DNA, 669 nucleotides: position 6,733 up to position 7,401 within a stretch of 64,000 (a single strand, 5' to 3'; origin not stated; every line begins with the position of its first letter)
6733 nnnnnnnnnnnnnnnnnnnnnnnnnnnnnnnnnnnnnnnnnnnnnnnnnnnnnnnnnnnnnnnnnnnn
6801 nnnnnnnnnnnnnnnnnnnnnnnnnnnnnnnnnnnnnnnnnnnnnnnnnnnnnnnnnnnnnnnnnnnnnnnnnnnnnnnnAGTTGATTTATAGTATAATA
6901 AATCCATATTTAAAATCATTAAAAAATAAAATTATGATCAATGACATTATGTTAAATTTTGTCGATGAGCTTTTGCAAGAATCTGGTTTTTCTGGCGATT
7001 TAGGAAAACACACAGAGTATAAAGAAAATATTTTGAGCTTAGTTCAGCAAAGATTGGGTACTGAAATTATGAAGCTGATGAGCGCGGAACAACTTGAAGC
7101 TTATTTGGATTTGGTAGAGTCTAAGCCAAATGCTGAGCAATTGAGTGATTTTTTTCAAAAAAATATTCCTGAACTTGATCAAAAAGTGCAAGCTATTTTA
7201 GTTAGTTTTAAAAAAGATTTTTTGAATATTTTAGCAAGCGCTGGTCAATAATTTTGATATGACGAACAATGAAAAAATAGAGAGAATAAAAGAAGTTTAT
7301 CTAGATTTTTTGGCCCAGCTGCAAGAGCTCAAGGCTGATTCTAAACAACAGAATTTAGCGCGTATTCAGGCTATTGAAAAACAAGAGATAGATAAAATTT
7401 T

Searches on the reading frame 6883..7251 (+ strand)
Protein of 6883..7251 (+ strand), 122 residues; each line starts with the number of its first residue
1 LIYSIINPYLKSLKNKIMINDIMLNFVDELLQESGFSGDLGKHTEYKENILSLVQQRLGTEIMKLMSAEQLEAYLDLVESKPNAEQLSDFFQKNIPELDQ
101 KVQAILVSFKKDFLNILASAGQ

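Call 59: search_protein_families(library=pfam, proteins=[window:6883-7251:+], max_evalue=0.001)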
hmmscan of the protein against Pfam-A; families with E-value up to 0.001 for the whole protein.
window:6883-7251:+ (122 aa): 1 family
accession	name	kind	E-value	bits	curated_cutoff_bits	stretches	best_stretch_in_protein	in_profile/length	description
PF18908.5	DUF5663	-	7.4e-05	23.7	23.7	1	52-109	24-80/84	Protein of unknown function (DUF5663)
